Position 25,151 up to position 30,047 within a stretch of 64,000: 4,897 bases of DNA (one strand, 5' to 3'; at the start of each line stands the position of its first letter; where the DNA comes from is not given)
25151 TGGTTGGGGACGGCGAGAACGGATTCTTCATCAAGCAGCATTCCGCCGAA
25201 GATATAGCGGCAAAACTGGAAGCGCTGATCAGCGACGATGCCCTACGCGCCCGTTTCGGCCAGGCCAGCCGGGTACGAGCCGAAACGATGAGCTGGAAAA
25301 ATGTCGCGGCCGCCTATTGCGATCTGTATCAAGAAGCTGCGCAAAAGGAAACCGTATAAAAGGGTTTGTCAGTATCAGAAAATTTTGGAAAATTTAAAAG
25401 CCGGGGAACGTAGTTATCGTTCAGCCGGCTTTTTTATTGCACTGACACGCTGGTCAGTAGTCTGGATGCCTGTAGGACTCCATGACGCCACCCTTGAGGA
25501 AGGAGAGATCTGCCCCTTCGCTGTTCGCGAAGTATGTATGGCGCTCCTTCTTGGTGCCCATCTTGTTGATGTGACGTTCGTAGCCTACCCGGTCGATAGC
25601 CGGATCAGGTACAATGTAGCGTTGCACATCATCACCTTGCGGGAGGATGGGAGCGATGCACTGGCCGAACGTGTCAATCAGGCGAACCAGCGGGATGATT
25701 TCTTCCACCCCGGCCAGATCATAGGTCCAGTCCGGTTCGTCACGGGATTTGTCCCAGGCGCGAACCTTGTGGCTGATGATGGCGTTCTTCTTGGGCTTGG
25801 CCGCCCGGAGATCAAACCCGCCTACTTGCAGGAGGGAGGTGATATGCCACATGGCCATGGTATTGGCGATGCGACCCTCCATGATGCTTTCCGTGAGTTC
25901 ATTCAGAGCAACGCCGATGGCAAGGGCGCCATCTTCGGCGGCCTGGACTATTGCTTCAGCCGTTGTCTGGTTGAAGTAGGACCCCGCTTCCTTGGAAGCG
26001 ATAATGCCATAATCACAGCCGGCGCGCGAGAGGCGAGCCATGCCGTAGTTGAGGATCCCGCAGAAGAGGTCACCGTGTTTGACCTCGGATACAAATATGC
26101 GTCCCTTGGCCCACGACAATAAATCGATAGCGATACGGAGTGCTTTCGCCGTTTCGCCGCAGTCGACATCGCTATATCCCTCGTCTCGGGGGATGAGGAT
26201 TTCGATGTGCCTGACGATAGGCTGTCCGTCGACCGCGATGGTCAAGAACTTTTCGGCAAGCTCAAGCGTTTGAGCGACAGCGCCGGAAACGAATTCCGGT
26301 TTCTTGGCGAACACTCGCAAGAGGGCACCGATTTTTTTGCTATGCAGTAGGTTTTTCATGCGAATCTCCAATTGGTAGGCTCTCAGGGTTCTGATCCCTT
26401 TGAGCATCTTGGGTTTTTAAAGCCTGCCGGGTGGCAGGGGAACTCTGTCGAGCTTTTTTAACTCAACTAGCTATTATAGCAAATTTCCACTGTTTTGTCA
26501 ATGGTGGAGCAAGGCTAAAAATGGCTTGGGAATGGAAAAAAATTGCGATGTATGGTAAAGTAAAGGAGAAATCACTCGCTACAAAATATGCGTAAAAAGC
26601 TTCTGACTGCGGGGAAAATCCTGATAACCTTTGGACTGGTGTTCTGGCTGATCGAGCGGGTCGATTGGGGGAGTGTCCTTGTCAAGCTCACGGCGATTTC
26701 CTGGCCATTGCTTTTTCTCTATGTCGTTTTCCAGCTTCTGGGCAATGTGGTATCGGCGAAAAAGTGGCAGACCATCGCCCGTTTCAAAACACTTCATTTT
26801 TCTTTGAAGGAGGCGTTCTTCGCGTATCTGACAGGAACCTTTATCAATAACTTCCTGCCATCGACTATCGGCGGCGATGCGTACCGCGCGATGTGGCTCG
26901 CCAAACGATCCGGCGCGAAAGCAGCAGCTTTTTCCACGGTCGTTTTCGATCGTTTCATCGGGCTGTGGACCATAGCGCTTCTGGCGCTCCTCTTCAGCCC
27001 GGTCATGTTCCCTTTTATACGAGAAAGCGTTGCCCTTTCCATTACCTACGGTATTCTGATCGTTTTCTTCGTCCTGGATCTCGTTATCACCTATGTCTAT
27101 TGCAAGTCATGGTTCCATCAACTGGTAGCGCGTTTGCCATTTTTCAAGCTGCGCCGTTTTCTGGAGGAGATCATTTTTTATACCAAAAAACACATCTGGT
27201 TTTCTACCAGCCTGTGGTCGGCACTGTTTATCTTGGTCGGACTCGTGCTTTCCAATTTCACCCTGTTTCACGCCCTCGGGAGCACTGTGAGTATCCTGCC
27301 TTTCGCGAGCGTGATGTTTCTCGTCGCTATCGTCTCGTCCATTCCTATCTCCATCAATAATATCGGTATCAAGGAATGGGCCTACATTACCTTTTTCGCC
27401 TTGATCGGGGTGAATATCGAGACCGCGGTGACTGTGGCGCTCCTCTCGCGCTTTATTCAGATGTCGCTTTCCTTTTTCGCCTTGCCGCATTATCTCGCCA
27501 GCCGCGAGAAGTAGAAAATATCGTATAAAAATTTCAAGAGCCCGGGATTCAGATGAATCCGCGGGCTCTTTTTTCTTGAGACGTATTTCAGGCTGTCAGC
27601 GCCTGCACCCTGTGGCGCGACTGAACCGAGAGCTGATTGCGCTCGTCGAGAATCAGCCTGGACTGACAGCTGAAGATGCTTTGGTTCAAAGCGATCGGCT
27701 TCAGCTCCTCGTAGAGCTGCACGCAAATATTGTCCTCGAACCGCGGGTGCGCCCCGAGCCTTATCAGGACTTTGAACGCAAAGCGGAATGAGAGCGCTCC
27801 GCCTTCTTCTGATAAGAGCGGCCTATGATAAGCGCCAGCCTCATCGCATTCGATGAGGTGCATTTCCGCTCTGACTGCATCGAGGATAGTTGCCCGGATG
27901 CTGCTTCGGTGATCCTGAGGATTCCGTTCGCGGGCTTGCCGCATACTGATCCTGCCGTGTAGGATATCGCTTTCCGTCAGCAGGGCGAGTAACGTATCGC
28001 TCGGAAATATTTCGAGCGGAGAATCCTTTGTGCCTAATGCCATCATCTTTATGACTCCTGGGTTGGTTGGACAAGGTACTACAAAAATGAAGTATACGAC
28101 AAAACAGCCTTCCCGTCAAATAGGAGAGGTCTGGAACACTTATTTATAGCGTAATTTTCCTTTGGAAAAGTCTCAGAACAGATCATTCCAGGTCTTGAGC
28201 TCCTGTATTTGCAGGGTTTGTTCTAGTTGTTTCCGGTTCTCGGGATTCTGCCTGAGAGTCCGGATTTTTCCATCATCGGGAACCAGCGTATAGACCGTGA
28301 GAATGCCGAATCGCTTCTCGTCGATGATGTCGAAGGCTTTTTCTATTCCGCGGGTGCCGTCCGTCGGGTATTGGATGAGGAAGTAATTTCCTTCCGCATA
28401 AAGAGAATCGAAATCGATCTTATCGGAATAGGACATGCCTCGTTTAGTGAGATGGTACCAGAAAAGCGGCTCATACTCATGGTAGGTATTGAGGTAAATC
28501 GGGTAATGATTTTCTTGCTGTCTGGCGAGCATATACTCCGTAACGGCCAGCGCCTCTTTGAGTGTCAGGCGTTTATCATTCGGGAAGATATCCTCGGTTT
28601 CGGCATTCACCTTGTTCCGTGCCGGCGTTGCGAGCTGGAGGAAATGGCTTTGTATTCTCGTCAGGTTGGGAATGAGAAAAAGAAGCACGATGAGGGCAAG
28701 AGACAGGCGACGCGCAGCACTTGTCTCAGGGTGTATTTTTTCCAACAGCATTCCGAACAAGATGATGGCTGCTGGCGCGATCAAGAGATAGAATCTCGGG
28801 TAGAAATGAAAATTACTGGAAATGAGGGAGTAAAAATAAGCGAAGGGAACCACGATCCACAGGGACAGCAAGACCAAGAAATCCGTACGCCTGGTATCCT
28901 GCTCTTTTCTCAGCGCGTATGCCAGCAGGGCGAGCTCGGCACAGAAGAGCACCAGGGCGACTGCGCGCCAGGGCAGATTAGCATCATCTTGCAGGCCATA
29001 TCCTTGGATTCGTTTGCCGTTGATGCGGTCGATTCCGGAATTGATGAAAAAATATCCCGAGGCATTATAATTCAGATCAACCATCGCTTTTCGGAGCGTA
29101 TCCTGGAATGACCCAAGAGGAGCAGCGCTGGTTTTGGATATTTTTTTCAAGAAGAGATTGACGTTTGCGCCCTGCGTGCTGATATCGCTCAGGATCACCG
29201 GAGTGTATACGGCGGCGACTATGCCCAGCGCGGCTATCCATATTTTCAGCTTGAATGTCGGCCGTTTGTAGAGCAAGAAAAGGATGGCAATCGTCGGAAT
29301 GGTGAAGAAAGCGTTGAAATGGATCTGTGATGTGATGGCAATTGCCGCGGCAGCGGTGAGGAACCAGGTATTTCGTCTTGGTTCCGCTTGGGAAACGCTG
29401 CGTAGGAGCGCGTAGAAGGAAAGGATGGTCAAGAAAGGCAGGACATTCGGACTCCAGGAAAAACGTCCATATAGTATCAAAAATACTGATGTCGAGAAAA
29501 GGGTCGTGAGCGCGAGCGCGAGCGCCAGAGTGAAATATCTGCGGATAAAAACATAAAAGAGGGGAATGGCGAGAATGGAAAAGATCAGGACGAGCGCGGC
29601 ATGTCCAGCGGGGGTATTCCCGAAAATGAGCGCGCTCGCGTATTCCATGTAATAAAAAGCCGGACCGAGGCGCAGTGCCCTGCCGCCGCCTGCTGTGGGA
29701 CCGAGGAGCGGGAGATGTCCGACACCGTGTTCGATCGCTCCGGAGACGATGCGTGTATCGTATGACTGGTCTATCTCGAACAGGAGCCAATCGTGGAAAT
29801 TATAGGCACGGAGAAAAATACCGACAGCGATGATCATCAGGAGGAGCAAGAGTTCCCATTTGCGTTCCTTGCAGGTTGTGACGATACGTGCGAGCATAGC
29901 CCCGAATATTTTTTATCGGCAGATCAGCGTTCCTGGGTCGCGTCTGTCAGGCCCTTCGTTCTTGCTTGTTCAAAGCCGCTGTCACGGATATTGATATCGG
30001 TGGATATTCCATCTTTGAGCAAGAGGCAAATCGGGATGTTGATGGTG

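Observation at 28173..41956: Expanded family of six paralogous GT-C membrane glycosyltransferases: five in tight tandem and one inverted, beside a further GT39-like enzyme and a GH28 hydrolase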

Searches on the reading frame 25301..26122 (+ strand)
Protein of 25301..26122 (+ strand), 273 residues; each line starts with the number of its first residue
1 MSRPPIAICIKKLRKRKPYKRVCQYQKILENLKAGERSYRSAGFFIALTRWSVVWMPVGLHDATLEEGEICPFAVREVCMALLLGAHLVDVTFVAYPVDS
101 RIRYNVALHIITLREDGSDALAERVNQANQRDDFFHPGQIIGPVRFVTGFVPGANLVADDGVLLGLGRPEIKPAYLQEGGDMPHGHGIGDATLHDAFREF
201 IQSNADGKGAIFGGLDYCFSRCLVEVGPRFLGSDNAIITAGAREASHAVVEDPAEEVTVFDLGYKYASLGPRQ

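Call 12: search_protein_families(library=pfam, proteins=[window:25301-26122:+], max_evalue=0.001)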
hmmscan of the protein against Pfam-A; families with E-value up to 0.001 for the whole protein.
window:25301-26122:+ (273 aa): 0 families

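Call 54: list_cluster_members(proteins=[window:25301-26122:+, window:25454-26407:-, window:27588-28046:-, window:16443-18563:-, window:47052-49091:-, window:46694-47122:-, window:33608-35383:+, window:33632-35383:+, window:26588-27514:+, window:21874-22815:+])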
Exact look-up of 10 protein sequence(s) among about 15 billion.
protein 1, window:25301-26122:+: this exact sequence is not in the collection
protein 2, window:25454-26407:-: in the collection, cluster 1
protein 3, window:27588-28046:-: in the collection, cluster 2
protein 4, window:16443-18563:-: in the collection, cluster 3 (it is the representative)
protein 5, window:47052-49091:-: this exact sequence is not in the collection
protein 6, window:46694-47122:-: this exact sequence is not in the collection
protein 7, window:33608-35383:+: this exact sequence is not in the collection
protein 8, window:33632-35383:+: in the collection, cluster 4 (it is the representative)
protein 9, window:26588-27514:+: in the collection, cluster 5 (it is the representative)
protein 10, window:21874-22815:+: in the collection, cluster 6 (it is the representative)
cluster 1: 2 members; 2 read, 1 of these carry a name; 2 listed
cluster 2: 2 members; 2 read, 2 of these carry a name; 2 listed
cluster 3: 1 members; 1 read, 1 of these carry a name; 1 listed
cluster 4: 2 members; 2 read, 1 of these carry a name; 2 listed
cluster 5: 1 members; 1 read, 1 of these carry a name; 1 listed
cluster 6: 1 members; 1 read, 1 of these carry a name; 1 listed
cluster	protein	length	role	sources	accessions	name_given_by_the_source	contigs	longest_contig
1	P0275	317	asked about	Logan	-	-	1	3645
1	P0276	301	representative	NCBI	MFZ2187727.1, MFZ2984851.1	MAG: hypothetical protein WAV46_03845 [Candidatus Moraniibacteriota bacterium]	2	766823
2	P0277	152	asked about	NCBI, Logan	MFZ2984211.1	MAG: hypothetical protein WA054_00210 [Candidatus Moraniibacteriota bacterium]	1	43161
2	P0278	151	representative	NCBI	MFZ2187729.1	MAG: hypothetical protein WAV46_03855 [Candidatus Moraniibacteriota bacterium]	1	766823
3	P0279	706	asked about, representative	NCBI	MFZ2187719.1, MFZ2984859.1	MAG: hypothetical protein WAV46_03805 [Candidatus Moraniibacteriota bacterium]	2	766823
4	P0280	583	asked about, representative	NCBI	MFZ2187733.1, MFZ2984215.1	MAG: phospholipid carrier-dependent glycosyltransferase [Candidatus Moraniibacteriota ...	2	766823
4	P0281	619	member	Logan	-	-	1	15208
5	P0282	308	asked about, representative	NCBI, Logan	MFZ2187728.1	MAG: lysylphosphatidylglycerol synthase transmembrane domain-containing protein ...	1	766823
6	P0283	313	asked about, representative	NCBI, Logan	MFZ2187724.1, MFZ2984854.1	MAG: glycosyltransferase family 2 protein [Candidatus Moraniibacteriota bacterium]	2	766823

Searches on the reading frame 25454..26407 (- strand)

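Call 12: search_protein_families(library=pfam, proteins=[window:25454-26407:-], max_evalue=0.001)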
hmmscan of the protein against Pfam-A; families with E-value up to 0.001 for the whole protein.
window:25454-26407:- (317 aa): 0 families

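Call 14: search_protein_families(library=pfam, proteins=[window:25454-26407:-], max_evalue=1)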
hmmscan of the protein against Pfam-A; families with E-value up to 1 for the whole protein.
window:25454-26407:- (317 aa): 1 family
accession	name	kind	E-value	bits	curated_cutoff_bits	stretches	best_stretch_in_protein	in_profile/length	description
PF20326.3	DUF6621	-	0.14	12.3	27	1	234-277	130-171/190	Family of unknown function (DUF6621)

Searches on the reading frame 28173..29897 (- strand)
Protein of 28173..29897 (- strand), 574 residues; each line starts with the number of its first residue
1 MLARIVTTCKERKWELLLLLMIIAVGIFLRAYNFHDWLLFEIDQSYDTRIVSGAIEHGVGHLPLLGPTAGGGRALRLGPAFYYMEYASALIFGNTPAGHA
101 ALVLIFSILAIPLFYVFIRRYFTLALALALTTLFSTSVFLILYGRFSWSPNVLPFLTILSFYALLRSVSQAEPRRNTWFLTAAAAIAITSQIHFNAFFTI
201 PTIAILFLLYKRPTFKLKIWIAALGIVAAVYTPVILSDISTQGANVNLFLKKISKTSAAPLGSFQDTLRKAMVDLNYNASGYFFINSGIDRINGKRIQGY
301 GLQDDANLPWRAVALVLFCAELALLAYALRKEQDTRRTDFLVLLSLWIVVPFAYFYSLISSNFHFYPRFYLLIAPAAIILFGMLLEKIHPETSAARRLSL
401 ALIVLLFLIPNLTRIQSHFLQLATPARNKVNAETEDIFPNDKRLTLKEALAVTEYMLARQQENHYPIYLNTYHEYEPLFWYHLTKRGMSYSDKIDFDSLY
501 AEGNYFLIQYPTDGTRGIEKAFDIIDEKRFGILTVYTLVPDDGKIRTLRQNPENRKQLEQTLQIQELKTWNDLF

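Call 5: search_protein_families(library=pfam, proteins=[window:28173-29897:-], max_evalue=0.01)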
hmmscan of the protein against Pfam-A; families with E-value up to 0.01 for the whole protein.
window:28173-29897:- (574 aa): 1 family
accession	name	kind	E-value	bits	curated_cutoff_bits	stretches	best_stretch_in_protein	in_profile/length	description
PF13231.12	PMT_2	-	5.7e-05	23.8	26.1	1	79-235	4-158/160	Dolichyl-phosphate-mannose-protein mannosyltransferase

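Call 6: search_protein_families(library=ncbifam, proteins=[window:28173-29897:-], max_evalue=0.01)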
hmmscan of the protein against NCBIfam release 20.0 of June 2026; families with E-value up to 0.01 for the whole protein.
window:28173-29897:- (574 aa): 2 families
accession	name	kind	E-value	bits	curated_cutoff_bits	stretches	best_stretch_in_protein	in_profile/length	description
NF052499.1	MnslTaseMT1671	equivalog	4.8e-06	25.3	900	1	306-407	268-364/523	mannosyltransferase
NF047440.1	LA3751_2_3_fam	subfamily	0.0013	17.6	200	1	324-417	296-390/460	LA_3751/LA_3752 family putative glycosyltransferase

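Call 8: list_cluster_members(proteins=[window:28173-29897:-, window:29924-31588:-, window:31590-33434:-, window:33626-35383:+, window:35389-37122:+, window:37125-38735:+, window:38742-40316:+, window:40325-41956:+])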
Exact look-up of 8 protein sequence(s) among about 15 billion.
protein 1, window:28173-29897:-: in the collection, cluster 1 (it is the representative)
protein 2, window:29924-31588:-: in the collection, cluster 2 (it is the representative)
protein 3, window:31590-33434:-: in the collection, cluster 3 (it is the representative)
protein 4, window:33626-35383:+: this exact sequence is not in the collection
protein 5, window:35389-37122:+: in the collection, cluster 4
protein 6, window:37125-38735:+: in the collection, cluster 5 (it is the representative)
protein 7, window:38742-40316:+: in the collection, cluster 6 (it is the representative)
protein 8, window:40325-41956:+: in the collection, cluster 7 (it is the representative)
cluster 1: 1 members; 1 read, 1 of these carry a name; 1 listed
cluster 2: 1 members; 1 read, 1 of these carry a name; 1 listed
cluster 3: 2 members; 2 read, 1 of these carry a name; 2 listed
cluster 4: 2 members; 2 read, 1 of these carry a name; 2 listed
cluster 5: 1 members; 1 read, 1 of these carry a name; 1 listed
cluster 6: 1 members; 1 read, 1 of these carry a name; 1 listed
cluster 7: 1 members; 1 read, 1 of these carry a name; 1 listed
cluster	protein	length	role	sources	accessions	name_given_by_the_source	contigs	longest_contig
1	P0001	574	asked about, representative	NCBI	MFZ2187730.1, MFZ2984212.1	MAG: glycosyltransferase family 39 protein [Candidatus Moraniibacteriota bacterium]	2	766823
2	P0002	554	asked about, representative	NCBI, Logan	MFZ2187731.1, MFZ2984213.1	MAG: glycoside hydrolase family 28 protein [Candidatus Moraniibacteriota bacterium]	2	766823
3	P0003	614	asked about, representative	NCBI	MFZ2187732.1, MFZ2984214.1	MAG: glycosyltransferase family 39 protein [Candidatus Moraniibacteriota bacterium]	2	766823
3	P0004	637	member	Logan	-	-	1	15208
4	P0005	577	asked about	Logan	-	-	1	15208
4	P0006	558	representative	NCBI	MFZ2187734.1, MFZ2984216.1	MAG: glycosyltransferase family 39 protein [Candidatus Moraniibacteriota bacterium]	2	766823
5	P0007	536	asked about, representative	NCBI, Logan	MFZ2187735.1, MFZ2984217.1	MAG: glycosyltransferase family 39 protein [Candidatus Moraniibacteriota bacterium]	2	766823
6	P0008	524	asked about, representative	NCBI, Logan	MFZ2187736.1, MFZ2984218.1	MAG: glycosyltransferase family 39 protein [Candidatus Moraniibacteriota bacterium]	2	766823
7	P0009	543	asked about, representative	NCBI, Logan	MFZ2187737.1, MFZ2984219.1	MAG: glycosyltransferase family 39 protein [Candidatus Moraniibacteriota bacterium]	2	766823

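Call 31: search_protein_representatives(alignment_id=A1)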
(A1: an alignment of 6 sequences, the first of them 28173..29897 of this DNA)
Query: 6 sequences, 566 profile positions. Proteins with E-value up to 0.001 (for the whole library): 6173; up to 1e-10: 2506; up to 1e-30: 639. The best 150 are listed.
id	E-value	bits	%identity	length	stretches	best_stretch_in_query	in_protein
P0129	3.2e-174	597.1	-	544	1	2-545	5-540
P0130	8.3e-160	549.6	-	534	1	2-542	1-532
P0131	3.6e-155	534.3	-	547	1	10-542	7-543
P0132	2.8e-153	528.0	-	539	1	7-545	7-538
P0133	9.3e-153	526.3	-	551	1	11-546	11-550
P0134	2.6e-151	521.5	-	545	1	8-544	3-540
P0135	3.5e-151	521.1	-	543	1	4-546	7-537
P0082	1.1e-150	519.5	-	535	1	3-547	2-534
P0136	7.8e-149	513.3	-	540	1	4-543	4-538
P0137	1.2e-147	509.4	-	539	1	5-544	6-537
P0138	3.6e-147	507.8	-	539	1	1-544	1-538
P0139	4.4e-147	507.6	-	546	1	6-543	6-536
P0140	6.6e-145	500.4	-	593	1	10-565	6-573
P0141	9.1e-145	499.9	-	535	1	6-544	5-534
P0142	1.3e-144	499.4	-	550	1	2-544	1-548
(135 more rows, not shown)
